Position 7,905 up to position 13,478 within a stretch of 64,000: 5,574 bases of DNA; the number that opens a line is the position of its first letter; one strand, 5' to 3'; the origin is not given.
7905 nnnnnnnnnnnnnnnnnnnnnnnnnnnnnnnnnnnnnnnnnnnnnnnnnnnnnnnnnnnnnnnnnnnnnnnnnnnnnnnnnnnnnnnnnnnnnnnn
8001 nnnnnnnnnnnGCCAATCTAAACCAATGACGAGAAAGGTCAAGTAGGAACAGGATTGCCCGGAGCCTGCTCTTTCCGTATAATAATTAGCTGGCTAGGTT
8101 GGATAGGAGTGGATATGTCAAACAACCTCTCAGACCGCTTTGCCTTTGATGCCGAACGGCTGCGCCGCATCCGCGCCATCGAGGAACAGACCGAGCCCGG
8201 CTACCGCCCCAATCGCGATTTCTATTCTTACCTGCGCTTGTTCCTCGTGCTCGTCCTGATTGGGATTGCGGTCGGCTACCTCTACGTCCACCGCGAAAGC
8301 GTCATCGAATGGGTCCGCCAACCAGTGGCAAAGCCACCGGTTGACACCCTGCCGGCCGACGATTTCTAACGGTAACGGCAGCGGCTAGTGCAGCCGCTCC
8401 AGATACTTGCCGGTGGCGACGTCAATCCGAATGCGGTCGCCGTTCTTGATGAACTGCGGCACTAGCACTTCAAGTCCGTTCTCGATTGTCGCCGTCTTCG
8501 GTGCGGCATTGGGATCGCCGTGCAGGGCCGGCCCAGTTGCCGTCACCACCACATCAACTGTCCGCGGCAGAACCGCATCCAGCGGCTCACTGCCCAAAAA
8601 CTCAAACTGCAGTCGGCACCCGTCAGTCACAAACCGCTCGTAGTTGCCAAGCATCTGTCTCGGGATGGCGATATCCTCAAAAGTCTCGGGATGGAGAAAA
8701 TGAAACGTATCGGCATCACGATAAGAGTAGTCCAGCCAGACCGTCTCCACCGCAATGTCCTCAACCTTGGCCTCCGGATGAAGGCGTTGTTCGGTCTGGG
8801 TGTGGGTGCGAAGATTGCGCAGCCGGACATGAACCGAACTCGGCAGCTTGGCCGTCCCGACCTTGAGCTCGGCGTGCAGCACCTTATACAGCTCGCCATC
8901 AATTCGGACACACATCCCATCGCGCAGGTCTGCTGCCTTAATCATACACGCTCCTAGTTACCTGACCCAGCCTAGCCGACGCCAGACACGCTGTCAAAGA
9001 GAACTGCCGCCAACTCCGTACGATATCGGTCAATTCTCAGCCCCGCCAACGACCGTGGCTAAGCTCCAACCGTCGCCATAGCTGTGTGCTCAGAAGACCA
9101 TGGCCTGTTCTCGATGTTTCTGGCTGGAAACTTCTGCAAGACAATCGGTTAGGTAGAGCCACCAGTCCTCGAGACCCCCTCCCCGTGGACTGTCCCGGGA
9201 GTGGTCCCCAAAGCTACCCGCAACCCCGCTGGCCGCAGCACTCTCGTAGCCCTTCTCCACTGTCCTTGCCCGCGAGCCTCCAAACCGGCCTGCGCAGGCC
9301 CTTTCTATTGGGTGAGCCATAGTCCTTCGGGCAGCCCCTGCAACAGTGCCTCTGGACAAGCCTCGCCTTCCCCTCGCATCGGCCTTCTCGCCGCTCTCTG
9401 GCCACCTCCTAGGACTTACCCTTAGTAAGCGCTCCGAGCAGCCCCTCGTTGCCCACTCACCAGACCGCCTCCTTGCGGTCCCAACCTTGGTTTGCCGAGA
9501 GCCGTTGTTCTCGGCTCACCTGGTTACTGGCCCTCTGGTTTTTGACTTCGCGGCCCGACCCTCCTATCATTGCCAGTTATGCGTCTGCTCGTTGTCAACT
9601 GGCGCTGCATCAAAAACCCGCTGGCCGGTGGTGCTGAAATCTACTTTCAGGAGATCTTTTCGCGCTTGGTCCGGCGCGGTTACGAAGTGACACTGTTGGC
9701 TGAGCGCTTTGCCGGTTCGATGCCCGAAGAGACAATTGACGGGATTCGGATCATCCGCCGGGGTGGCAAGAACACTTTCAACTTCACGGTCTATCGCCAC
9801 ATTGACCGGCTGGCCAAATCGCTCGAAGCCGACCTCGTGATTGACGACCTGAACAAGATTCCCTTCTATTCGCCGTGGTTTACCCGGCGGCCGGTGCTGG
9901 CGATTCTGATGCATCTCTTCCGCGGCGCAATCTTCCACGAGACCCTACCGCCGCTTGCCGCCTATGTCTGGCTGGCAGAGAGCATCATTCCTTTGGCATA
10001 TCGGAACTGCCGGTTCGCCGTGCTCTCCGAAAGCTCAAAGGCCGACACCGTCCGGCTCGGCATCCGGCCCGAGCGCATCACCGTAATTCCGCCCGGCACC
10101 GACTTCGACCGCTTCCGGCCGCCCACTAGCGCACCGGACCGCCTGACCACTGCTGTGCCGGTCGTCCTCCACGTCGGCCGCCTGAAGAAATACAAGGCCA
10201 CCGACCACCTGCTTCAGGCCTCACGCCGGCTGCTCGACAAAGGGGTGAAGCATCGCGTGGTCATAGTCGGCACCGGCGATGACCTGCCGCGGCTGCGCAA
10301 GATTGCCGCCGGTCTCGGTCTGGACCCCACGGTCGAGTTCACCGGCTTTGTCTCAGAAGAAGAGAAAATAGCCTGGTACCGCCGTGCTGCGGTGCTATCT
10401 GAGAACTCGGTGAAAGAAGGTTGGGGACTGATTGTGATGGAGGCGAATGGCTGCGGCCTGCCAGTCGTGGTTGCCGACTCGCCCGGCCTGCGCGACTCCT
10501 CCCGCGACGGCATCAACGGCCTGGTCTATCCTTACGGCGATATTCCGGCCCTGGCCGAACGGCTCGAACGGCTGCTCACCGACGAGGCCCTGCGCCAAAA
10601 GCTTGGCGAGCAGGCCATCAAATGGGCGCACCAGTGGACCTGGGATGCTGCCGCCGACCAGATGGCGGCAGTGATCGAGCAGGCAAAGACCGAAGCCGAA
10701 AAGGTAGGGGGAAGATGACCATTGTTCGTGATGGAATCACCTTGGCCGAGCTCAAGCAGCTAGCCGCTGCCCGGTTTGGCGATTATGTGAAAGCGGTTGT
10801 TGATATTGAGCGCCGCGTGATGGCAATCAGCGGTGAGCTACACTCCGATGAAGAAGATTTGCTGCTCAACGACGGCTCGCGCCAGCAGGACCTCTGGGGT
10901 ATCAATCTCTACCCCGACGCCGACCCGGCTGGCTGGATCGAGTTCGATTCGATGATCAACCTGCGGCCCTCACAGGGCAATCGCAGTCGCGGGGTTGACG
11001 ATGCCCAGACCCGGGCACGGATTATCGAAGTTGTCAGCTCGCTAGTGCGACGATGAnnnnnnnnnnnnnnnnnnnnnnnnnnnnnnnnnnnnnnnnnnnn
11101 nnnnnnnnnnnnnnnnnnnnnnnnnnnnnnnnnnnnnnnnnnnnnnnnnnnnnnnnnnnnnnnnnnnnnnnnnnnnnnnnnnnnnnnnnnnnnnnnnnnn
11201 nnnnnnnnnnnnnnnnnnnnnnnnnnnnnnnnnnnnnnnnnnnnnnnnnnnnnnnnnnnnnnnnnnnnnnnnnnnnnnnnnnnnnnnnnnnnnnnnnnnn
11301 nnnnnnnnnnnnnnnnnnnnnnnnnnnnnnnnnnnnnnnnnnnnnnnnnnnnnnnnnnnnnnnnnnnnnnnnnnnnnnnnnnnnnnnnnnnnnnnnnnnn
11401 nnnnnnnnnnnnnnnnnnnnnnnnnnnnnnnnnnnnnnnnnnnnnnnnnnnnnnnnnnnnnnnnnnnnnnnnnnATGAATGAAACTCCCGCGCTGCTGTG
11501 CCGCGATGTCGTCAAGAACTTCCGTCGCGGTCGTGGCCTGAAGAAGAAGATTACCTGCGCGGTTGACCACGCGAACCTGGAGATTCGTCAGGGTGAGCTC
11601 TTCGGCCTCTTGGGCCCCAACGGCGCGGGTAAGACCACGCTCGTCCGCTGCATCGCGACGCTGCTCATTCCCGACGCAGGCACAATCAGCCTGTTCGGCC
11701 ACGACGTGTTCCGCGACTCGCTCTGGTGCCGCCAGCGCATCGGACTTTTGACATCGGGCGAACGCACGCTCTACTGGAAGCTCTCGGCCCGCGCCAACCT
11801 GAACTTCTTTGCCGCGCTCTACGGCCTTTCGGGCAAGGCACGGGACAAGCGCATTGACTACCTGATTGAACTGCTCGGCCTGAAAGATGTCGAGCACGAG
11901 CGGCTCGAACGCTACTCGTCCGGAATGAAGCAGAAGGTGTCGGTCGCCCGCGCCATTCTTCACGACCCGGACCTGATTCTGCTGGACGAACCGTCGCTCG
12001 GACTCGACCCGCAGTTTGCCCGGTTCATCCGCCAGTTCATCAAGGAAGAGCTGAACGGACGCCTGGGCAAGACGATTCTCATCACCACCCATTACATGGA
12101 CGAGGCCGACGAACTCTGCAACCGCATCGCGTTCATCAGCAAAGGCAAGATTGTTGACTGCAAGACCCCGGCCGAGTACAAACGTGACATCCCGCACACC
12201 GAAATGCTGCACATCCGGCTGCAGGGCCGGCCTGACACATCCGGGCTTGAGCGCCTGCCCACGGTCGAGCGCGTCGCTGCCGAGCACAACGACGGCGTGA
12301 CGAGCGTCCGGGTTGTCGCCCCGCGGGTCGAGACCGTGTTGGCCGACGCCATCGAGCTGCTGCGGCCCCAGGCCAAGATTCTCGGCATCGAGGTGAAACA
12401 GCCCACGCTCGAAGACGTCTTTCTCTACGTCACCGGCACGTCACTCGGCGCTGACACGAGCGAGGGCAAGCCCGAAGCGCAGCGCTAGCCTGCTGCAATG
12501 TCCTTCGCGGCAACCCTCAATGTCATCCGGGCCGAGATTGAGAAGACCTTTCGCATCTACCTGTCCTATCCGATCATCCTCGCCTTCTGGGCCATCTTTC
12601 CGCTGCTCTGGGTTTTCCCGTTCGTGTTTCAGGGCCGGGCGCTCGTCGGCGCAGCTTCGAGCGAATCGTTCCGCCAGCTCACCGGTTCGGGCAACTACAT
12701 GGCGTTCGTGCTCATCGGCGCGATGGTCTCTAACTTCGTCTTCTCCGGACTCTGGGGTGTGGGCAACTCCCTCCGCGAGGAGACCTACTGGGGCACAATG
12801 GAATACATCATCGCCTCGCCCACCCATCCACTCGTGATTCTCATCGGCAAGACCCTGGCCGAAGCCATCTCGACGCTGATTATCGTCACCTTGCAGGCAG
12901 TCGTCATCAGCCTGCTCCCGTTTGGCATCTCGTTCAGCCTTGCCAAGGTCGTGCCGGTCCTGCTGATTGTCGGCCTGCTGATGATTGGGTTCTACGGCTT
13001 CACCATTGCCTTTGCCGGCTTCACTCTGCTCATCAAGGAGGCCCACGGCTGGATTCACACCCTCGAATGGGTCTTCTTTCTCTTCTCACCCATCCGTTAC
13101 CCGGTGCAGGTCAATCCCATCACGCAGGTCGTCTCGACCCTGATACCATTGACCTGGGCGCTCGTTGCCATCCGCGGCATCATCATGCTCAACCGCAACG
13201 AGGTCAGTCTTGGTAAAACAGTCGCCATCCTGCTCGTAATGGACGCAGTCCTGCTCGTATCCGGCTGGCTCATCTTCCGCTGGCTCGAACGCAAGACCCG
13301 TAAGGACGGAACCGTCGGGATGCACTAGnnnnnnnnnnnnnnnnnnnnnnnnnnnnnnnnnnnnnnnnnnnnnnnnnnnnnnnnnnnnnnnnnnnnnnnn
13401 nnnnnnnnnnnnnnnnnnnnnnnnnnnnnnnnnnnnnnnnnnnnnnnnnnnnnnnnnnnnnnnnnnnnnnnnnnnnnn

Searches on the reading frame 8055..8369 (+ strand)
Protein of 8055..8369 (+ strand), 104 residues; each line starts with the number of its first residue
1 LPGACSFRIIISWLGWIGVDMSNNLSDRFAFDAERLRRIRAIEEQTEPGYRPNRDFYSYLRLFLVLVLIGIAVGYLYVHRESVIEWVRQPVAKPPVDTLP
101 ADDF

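Call 83: search_protein_families(library=phrogs, proteins=[window:8055-8369:+], max_evalue=0.01)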
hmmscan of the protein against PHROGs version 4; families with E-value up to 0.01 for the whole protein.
window:8055-8369:+ (104 aa): 0 families

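Call 84: search_protein_families(library=pfam, proteins=[window:8055-8369:+], max_evalue=0.1)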
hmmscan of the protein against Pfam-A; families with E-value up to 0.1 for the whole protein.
window:8055-8369:+ (104 aa): 1 family
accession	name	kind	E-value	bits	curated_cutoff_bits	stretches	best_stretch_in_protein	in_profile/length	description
PF08041.16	PetM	-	0.016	15.2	25.1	1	62-76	9-23/30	PetM family of cytochrome b6f complex subunit 7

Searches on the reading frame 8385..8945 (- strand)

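Call 22: search_protein_families(library=pfam, proteins=[window:8385-8945:-])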
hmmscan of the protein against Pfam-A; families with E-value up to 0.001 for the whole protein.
window:8385-8945:- (186 aa): 3 families
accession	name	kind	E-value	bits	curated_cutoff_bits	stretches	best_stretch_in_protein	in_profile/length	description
PF09285.17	Elong-fact-P_C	-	1.1e-17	63.9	25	1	130-184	1-56/56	Elongation factor P, C-terminal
PF08207.18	EFP_N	-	8.3e-11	42.2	23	1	4-61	2-58/58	Elongation factor P (EF-P) KOW-like domain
PF01132.26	EFP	-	8.9e-11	42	27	1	72-121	4-53/54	Elongation factor P (EF-P) OB domain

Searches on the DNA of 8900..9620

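Call 76: search_rna_families(source=window, start=8900, end=9620, threshold=evalue, max_evalue=10)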
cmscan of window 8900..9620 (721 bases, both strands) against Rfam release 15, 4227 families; matches with E-value up to 10: 2.
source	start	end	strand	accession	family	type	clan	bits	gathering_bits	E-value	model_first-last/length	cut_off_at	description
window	9463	9480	+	RF02631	Hrs13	Gene; sRNA;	-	14.6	52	0.94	56-73/82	no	Hfq-regulated sRNA 13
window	8941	8968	-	RF02087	Yar_3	Gene; lncRNA;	-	10.1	50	7.8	1-67/67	no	Yellow-achaete intergenic RNA conserved region 3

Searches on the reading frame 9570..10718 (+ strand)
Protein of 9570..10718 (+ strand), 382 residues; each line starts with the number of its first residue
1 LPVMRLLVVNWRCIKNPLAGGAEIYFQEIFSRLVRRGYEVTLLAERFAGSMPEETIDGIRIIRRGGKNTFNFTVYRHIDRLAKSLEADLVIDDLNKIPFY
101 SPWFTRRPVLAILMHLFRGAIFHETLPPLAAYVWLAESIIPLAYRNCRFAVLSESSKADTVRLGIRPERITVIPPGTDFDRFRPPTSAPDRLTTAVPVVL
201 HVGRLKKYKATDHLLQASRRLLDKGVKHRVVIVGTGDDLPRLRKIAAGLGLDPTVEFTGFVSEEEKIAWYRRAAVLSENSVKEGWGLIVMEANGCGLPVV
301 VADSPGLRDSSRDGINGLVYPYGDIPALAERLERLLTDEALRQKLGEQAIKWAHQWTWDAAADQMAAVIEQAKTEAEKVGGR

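Call 22: search_protein_families(library=pfam, proteins=[window:9570-10718:+])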
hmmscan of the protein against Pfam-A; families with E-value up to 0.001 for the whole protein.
window:9570-10718:+ (382 aa): 6 families
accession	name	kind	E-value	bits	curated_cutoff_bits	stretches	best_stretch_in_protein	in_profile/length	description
PF00534.26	Glycos_transf_1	-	9.1e-36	123.4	26.4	1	197-352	16-172/172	Glycosyl transferases group 1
PF13692.12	Glyco_trans_1_4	-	2e-30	106.4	27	1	197-338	2-142/142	Glycosyl transferases group 1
PF13439.12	Glyco_transf_4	-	4.8e-17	62.9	28.5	1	20-181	2-170/170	Glycosyltransferase Family 4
PF13579.12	Glyco_trans_4_4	-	2.2e-12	48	29.7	1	20-176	1-158/158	Glycosyl transferase 4-like domain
PF20706.3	GT4-conflict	-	3.6e-12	46.4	26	1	166-364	170-384/385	Family 4 Glycosyltransferase in conflict systems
PF13524.12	Glyco_trans_1_2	-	8.2e-09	36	25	1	216-366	7-143/144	Glycosyl transferase-like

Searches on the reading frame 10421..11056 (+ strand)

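Call 22: search_protein_families(library=pfam, proteins=[window:10421-11056:+])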
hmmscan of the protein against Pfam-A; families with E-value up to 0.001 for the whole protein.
window:10421-11056:+ (211 aa): 1 family
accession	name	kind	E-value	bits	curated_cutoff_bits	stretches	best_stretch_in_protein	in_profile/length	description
PF18924.5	DUF5674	-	1.7e-31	108.9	27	1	101-207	2-108/109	Protein of unknown function (DUF5674)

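Call 83: search_protein_families(library=phrogs, proteins=[window:10421-11056:+], max_evalue=0.01)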
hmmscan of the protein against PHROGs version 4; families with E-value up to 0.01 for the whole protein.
window:10421-11056:+ (211 aa): 0 families

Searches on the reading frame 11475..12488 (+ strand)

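Call 56: search_protein_families(library=pfam, proteins=[window:11475-12488:+], max_evalue=0.00001)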
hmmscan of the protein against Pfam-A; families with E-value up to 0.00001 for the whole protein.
window:11475-12488:+ (337 aa): 2 families
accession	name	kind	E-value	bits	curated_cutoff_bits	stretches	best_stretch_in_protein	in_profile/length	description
PF00005.33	ABC_tran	-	1.6e-29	103.7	25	1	31-174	2-136/137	ABC transporter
PF13304.12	AAA_21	-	1.4e-14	55.4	27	1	144-206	235-298/304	AAA domain, putative AbiEii toxin, Type IV TA system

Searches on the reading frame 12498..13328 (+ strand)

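Call 56: search_protein_families(library=pfam, proteins=[window:12498-13328:+], max_evalue=0.00001)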
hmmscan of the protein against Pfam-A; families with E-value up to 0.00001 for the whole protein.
window:12498-13328:+ (276 aa): 1 family
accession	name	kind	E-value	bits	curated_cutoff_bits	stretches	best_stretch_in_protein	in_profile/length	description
PF01061.29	ABC2_membrane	-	1.3e-08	35.1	26.9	1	21-229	14-210/211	ABC-2 type transporter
